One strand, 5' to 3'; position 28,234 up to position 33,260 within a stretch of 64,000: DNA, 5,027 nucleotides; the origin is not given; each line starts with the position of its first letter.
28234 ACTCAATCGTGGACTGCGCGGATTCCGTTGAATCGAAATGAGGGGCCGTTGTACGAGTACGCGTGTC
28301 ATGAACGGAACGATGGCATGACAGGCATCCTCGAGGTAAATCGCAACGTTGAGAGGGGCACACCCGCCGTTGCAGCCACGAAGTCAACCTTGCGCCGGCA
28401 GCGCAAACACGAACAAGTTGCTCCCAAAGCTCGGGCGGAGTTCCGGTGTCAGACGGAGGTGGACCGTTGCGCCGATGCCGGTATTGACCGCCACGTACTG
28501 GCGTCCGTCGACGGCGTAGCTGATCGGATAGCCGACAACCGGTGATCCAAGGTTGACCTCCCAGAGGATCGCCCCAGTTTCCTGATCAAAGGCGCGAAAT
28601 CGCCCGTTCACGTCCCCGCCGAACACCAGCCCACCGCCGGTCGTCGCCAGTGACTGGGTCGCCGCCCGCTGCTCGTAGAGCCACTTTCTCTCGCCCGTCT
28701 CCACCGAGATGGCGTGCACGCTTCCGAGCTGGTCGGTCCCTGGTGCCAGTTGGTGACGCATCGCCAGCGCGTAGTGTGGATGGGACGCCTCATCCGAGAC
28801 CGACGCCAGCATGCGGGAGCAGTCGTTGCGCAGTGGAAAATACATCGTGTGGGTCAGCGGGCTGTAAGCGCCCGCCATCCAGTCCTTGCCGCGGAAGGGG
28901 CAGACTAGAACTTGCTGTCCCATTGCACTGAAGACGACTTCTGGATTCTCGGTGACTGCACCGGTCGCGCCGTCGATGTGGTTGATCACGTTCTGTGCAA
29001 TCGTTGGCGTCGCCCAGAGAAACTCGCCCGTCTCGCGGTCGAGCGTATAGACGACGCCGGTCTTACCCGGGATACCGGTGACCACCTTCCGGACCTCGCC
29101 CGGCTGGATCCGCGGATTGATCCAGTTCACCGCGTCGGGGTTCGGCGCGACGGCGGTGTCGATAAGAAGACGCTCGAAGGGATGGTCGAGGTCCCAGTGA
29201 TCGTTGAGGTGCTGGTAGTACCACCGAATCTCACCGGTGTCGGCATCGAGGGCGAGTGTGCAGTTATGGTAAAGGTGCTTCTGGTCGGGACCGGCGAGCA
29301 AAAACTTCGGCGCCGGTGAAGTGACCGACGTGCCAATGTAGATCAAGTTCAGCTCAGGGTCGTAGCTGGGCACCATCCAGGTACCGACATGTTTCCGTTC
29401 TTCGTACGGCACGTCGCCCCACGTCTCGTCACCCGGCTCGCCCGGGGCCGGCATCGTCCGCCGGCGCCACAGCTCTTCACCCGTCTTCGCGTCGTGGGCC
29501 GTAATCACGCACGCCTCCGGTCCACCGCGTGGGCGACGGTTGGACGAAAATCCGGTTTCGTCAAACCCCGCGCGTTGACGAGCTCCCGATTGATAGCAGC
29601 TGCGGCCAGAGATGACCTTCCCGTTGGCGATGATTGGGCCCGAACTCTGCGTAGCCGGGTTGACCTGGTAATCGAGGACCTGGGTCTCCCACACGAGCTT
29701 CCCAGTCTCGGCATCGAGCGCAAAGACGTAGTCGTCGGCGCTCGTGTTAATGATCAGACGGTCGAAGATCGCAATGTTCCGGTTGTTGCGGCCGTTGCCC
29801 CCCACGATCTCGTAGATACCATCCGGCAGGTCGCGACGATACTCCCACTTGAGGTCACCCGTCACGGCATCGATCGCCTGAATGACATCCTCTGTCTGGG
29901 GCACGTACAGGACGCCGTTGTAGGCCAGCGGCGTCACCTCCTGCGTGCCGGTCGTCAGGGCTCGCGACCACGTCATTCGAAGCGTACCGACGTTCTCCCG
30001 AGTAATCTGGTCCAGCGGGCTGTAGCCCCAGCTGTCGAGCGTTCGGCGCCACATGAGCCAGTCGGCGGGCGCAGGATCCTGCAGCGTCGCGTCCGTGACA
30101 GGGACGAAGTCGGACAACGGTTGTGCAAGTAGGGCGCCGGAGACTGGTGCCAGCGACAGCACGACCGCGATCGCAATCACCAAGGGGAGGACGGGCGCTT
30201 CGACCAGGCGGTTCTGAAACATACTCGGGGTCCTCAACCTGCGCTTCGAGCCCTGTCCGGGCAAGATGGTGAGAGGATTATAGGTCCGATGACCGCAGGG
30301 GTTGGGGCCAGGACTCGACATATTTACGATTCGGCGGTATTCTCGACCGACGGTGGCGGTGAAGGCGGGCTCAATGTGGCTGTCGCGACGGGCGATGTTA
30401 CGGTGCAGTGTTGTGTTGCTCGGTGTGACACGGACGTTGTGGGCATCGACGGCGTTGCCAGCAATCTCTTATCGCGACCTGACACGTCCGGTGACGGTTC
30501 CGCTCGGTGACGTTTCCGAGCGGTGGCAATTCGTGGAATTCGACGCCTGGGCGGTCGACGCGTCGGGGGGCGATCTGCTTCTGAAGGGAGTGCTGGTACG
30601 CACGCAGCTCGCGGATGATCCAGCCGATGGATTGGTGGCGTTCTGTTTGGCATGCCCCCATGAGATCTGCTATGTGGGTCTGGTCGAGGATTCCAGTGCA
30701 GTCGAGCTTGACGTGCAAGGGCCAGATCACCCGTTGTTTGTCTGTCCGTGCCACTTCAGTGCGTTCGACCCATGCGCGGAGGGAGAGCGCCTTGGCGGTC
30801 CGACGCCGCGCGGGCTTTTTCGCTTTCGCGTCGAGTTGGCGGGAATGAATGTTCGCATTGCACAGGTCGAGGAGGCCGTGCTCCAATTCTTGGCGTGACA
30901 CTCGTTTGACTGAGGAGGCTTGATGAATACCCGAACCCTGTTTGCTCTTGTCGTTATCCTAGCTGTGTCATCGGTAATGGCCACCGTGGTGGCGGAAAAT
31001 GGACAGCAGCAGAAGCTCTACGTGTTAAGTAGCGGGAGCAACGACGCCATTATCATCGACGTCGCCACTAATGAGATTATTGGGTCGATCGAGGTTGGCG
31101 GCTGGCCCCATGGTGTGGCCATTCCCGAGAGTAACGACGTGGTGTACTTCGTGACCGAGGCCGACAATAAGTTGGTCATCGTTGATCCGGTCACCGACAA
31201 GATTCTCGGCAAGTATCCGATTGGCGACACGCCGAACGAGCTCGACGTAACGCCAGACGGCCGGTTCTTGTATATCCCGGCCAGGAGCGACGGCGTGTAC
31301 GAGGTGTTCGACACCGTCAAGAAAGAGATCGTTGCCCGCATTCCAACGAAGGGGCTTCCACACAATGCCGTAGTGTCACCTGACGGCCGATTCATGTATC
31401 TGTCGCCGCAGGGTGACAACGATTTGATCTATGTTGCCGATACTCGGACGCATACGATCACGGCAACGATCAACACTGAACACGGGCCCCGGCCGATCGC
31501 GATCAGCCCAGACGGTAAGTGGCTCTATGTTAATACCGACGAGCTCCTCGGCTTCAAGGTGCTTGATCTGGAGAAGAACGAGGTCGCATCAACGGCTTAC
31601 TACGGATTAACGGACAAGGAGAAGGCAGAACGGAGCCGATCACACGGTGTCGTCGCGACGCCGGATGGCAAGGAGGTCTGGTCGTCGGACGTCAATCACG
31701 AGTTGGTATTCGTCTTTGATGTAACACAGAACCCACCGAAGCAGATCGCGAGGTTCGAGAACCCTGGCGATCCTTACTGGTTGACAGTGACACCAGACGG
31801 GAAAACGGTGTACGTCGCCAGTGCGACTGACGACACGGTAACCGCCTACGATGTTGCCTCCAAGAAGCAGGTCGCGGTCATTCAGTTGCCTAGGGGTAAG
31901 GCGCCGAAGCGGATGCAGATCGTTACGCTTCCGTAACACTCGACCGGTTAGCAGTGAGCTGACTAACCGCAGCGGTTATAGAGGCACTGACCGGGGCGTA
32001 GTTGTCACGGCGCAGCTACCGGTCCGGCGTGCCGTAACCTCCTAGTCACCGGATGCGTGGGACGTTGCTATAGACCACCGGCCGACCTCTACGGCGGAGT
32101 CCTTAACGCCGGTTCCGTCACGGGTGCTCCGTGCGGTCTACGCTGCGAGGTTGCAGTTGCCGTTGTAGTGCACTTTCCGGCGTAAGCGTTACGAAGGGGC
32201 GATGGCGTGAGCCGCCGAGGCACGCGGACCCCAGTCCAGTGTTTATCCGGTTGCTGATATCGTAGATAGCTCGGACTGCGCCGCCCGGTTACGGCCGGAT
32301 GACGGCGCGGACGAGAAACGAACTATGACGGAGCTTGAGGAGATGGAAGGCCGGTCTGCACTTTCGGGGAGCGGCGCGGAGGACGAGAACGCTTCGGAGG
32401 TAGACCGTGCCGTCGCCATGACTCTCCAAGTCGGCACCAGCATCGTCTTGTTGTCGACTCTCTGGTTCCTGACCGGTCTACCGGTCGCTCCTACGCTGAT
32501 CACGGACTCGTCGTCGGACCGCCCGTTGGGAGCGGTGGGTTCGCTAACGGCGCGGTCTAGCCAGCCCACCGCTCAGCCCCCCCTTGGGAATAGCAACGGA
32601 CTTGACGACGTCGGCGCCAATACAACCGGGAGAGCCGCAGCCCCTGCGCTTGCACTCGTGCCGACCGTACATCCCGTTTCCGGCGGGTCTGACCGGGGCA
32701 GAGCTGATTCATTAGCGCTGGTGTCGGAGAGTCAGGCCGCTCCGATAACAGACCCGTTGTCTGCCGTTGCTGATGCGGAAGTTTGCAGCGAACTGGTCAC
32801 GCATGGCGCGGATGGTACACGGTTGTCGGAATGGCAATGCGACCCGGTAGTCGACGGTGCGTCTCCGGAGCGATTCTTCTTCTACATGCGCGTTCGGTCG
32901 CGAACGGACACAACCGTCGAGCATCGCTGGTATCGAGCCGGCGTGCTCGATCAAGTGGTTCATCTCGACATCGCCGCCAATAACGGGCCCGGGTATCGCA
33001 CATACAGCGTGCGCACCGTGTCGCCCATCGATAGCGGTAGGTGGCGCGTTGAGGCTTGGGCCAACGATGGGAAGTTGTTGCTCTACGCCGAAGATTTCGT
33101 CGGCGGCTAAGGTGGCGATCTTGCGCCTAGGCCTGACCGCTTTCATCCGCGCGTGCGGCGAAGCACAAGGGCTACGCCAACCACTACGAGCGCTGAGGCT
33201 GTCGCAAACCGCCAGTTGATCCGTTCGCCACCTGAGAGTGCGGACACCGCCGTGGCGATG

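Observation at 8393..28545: Unnamed four-copy exported protein family (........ ... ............) interleaved with PQQ dehydrogenases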

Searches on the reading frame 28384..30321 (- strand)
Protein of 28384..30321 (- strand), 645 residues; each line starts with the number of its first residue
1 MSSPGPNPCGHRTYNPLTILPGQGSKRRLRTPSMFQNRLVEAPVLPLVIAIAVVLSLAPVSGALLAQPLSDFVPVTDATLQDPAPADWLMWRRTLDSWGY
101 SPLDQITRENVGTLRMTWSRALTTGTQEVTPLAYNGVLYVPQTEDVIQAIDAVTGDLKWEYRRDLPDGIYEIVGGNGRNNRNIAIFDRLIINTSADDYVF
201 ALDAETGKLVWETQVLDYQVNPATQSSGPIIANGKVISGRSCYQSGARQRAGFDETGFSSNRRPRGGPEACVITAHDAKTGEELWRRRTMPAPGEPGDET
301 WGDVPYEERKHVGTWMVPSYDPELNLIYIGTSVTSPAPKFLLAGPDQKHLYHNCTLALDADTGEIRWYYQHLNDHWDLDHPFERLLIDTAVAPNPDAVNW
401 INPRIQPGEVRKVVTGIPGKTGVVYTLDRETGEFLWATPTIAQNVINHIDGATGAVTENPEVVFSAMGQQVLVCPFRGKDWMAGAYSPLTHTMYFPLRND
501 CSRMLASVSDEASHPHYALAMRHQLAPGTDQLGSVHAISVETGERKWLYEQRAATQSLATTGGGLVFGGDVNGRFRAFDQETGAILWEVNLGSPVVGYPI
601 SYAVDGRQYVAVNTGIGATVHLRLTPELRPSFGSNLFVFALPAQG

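Call 12: search_protein_families(library=pfam, proteins=[window:28384-30321:-], max_evalue=0.001)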
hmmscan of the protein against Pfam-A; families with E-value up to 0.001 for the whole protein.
window:28384-30321:- (645 aa): 3 families
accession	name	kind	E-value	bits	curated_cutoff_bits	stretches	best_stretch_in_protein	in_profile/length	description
PF01011.28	PQQ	-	2.6e-56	192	26.7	2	88-437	1-337/595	Glucose/ethanol/alcohol dehydrogenase, beta-propeller domain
PF13360.13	PQQ_2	-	2.1e-24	86.9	27.6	3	116-236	55-172/233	Outer membrane protein assembly factor BamB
PF13570.13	Beta-prop_ACSF4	-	8.1e-10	39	133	1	534-603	114-224/329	Beta-alanine-activating enzyme, beta-propeller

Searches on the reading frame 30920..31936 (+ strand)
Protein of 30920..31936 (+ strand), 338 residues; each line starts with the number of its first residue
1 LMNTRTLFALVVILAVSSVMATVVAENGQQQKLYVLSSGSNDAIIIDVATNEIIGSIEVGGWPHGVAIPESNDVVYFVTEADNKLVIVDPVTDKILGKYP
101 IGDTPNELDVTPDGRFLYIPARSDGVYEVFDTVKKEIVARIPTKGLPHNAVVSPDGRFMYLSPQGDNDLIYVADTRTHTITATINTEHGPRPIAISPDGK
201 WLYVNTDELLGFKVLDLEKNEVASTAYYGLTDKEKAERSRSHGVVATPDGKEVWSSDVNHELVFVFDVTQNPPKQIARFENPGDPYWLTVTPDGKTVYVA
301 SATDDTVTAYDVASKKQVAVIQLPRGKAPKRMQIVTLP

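Call 53: search_protein_families(library=pfam, proteins=[window:30920-31936:+], max_evalue=0.0001)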
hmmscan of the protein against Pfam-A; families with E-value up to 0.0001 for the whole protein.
window:30920-31936:+ (338 aa): 8 families
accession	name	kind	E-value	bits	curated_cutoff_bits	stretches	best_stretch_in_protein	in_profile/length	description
PF10282.15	Lactonase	-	1.3e-17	64.5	21.7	1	152-205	251-308/344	Lactonase, 7-bladed beta-propeller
PF02239.22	Cytochrom_D1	-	1.7e-15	56.9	25.5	1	122-333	12-219/368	Cytochrome D1 heme domain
PF25174.1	Beta-prop_THOC3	-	3.6e-15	56.1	305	1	108-208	52-150/272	THOC3 beta-propeller domain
PF21783.3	YNCE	-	2.4e-11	44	27.1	0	74-222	169-318/339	YNCE-like beta-propeller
PF23414.1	Beta-prop_EML_2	-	9.6e-07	28.9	90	0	165-219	17-70/266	Echinoderm microtubule-associated protein second beta-propeller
PF07676.18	PD40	-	1.1e-06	28.9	20.9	0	194-203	15-24/38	WD40-like Beta Propeller Repeat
PF08450.18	SGL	-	1.7e-06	28.3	26.3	0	243-324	138-223/246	SMP-30/Gluconolactonase/LRE-like region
PF01731.26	Arylesterase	-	5e-05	23.9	21.3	0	288-314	59-85/86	Arylesterase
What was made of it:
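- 30920..31936 (+): Lactonase-like 7-bladed propeller (338 aa); right-hand edge of the island of exported enzymes. call 53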

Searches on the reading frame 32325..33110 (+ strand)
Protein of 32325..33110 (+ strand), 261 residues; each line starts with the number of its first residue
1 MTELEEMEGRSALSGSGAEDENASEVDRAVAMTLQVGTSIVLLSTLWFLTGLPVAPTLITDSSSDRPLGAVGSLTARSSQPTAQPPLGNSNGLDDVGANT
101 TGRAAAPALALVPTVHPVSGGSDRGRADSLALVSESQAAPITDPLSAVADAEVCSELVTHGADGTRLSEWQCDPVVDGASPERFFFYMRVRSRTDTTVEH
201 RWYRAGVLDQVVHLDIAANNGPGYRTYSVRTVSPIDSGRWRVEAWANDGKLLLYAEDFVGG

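Call 53: search_protein_families(library=pfam, proteins=[window:32325-33110:+], max_evalue=0.0001)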
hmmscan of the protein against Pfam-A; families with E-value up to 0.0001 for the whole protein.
window:32325-33110:+ (261 aa): 1 family
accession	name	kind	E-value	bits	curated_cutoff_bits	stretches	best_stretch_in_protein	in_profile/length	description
PF11141.13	DUF2914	-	8.3e-12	45.1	23.6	1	195-252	1-55/62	Protein of unknown function (DUF2914)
